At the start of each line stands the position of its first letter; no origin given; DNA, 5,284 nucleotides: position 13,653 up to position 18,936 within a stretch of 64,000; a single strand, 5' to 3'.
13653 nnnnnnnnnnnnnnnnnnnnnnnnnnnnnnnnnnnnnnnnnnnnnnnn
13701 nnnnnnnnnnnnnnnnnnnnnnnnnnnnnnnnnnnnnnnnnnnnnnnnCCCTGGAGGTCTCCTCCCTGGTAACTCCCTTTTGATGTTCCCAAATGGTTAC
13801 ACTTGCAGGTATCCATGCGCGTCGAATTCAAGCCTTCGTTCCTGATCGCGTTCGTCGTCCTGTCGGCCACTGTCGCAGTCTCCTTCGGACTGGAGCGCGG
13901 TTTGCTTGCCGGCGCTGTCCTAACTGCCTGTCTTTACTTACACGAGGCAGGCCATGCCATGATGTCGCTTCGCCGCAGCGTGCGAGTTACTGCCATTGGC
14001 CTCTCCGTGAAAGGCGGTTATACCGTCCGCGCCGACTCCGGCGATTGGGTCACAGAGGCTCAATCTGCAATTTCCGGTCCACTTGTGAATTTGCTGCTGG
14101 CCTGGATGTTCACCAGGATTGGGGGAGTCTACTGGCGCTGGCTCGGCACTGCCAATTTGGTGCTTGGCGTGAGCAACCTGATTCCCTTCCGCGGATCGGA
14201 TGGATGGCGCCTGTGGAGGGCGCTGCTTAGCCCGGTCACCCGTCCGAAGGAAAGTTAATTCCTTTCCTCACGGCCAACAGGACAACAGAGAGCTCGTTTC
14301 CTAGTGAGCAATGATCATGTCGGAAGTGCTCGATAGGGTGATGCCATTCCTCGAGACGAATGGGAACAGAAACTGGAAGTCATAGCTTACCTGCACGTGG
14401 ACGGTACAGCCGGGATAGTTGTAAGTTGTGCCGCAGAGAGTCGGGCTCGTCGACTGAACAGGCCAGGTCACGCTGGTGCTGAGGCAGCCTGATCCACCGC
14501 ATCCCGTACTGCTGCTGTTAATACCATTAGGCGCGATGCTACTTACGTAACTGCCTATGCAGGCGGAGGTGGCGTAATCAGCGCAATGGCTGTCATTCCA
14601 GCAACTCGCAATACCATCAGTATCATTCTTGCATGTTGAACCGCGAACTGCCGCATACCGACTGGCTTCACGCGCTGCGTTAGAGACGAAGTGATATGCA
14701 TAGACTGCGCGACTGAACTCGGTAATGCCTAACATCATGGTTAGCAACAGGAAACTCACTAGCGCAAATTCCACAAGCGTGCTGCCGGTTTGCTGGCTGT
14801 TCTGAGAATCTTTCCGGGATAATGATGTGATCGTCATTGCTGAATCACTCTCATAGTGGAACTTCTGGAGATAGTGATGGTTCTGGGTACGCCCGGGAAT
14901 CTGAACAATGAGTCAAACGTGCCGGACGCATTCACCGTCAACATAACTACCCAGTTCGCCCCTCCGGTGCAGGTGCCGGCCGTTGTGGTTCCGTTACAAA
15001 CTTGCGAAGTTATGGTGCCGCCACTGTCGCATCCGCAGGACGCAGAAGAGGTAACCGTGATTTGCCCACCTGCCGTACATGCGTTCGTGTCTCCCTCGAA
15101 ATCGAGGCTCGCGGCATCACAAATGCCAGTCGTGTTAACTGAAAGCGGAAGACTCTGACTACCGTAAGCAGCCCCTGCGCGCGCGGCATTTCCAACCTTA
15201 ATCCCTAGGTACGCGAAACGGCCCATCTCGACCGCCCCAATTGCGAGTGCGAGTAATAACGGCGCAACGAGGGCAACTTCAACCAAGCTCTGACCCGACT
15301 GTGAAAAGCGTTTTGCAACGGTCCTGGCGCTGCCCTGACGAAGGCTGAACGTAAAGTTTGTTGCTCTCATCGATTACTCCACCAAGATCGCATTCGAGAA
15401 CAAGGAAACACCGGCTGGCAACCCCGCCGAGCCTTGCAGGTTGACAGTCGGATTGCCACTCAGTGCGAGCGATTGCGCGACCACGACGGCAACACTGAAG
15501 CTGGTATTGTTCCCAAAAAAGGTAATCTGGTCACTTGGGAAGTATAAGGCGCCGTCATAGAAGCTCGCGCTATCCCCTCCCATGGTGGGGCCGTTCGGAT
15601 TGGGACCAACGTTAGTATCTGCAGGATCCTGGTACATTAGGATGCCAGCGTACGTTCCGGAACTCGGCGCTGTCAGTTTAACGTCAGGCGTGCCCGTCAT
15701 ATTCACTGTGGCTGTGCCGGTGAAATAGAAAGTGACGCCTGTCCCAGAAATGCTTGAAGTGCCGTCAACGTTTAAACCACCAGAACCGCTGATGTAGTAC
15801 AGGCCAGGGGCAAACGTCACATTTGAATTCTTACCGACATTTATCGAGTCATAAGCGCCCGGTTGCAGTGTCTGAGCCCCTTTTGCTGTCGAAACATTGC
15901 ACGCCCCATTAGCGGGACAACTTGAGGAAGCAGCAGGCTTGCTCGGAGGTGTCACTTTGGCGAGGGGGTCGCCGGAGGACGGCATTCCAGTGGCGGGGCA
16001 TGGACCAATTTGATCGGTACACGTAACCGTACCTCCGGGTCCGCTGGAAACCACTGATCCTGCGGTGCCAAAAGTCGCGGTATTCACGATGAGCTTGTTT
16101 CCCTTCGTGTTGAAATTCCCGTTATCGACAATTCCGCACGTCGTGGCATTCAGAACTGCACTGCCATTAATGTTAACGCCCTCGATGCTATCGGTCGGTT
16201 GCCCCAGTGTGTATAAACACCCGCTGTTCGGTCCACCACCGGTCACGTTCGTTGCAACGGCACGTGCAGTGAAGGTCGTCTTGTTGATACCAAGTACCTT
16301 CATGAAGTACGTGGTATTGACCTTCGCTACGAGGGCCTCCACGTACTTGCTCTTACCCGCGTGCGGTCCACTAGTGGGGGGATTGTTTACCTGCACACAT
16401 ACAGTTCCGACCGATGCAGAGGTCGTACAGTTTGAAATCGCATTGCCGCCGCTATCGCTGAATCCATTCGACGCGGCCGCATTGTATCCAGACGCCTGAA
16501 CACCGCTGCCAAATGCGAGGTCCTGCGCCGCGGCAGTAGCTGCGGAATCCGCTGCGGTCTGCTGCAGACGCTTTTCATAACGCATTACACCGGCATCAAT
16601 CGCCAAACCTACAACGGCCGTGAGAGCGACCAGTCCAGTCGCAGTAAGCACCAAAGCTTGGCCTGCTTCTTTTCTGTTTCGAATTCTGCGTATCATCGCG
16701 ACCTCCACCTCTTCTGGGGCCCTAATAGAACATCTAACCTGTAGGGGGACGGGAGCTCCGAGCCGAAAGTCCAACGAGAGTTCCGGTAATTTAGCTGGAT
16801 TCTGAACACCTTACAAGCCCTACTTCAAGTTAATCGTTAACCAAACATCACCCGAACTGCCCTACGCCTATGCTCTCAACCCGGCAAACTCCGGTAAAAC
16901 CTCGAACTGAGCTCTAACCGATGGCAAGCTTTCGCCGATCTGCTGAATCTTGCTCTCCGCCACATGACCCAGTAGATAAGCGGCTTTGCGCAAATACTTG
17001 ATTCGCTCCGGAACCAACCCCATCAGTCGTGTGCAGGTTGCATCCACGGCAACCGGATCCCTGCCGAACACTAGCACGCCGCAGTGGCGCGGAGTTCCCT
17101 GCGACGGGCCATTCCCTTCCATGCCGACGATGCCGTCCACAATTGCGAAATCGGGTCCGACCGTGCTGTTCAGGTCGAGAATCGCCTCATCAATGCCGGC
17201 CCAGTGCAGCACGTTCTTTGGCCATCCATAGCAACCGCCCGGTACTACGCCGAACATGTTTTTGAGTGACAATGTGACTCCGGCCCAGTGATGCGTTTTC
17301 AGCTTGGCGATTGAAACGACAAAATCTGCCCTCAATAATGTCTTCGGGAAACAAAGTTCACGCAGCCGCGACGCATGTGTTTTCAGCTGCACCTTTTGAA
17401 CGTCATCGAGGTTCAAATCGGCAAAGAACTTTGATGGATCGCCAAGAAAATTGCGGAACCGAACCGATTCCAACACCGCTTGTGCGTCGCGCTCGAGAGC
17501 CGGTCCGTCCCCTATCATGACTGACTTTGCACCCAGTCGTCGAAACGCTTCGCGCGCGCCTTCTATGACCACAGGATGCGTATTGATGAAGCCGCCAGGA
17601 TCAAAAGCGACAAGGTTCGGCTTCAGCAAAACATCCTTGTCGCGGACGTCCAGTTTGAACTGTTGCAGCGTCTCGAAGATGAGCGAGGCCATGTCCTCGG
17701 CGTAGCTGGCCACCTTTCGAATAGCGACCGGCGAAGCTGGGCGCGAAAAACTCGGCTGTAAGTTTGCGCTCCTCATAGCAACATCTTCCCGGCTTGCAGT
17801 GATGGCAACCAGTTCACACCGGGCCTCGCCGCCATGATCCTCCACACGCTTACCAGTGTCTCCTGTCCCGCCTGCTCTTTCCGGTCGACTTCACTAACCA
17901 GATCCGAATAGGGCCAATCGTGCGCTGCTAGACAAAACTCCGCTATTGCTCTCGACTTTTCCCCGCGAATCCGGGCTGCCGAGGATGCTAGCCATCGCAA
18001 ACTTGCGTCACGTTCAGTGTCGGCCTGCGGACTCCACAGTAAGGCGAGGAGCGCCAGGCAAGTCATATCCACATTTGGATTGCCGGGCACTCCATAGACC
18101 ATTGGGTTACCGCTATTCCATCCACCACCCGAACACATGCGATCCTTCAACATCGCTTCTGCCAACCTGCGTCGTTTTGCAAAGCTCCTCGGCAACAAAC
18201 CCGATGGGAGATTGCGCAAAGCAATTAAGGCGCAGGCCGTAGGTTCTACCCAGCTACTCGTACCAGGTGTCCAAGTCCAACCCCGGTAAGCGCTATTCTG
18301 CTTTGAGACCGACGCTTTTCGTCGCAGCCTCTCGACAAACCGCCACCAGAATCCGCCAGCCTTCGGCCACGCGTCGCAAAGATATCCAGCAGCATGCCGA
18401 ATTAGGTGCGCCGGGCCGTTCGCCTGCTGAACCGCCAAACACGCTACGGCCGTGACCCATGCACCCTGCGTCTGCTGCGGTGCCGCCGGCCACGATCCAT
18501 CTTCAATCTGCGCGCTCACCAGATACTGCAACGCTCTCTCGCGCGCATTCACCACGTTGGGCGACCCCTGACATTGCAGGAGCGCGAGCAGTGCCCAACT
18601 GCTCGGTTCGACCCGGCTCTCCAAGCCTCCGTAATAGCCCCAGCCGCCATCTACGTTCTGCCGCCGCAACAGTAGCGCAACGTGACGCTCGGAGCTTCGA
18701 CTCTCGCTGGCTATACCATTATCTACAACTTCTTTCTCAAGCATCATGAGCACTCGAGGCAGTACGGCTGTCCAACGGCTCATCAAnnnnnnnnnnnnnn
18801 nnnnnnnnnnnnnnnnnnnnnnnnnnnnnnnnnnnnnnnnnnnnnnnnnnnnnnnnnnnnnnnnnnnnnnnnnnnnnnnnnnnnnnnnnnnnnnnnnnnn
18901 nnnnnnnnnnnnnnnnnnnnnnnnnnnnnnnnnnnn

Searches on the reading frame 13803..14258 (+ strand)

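Call 36: search_protein_families(library=pfam, proteins=[window:13803-14258:+], max_evalue=0.001)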
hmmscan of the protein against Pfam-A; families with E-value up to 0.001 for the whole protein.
window:13803-14258:+ (151 aa): 1 family
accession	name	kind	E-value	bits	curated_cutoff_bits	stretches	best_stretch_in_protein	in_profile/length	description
PF02163.28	Peptidase_M50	-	8.7e-10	38.8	27.2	1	110-147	162-199/221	Peptidase family M50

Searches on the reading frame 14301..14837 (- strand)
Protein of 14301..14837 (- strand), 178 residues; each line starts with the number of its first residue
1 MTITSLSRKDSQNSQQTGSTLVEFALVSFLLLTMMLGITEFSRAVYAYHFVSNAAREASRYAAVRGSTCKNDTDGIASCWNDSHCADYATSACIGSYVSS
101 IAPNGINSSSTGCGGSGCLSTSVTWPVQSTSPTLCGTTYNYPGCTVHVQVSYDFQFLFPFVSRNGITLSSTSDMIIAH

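Call 12: search_protein_families(library=pfam, proteins=[window:14301-14837:-], max_evalue=0.001)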
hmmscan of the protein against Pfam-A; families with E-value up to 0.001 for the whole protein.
window:14301-14837:- (178 aa): 2 families
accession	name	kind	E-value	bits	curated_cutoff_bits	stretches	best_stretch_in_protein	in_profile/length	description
PF07811.17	TadE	-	8.5e-15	55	22.9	1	18-60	1-43/43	TadE-like protein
PF13400.11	Tad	-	0.00081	20.1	22.3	0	18-64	1-46/47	Putative Flp pilus-assembly TadE/G-like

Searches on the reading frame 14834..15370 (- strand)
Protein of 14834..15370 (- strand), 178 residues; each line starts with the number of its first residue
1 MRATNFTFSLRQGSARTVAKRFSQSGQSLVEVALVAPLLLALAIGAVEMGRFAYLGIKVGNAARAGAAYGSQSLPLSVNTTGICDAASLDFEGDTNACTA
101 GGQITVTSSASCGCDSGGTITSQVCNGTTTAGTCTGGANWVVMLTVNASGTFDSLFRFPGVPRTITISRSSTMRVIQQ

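Call 12: search_protein_families(library=pfam, proteins=[window:14834-15370:-], max_evalue=0.001)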
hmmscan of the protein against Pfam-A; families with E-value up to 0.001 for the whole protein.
window:14834-15370:- (178 aa): 1 family
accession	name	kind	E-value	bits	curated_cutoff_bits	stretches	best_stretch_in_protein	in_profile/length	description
PF07811.17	TadE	-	5.9e-11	42.7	22.9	1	26-67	1-42/43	TadE-like protein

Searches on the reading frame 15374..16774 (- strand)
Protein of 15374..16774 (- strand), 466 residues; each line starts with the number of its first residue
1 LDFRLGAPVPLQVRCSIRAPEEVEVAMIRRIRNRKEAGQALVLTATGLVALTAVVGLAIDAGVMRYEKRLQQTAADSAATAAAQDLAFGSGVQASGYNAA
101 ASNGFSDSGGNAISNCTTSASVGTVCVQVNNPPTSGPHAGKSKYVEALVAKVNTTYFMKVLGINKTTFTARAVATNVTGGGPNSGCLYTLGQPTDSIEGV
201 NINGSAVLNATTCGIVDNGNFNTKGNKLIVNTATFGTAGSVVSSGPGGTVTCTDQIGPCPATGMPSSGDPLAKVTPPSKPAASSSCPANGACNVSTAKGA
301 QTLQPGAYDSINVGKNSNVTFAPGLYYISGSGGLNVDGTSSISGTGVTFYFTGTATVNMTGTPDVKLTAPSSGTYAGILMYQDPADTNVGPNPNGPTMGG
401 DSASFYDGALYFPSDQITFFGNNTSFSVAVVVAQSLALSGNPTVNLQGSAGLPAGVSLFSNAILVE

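Call 12: search_protein_families(library=pfam, proteins=[window:15374-16774:-], max_evalue=0.001)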
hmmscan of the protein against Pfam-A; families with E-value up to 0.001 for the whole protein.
window:15374-16774:- (466 aa): 1 family
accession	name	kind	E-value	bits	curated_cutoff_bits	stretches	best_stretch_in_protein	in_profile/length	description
PF13400.11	Tad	-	8.6e-07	29.6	22.3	1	38-85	1-47/47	Putative Flp pilus-assembly TadE/G-like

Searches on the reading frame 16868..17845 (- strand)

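Call 12: search_protein_families(library=pfam, proteins=[window:16868-17845:-], max_evalue=0.001)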
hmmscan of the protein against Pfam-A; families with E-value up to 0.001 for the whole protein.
window:16868-17845:- (325 aa): 1 family
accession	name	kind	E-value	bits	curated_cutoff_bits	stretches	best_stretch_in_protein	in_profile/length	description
PF04015.17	DUF362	-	4.7e-47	161.1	24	1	72-273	1-200/200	Domain of unknown function (DUF362)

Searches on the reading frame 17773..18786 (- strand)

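Call 12: search_protein_families(library=pfam, proteins=[window:17773-18786:-], max_evalue=0.001)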
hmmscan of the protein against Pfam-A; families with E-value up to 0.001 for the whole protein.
window:17773-18786:- (337 aa): 2 families
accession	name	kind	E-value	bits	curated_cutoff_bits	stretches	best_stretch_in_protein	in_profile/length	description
PF13243.12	SQHop_cyclase_C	-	5.6e-06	26.1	26.1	1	28-102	205-287/319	Squalene-hopene cyclase C-terminal domain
PF13249.12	SQHop_cyclase_N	-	0.00026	20.7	26.2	0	35-114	4-79/291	Squalene-hopene cyclase N-terminal domain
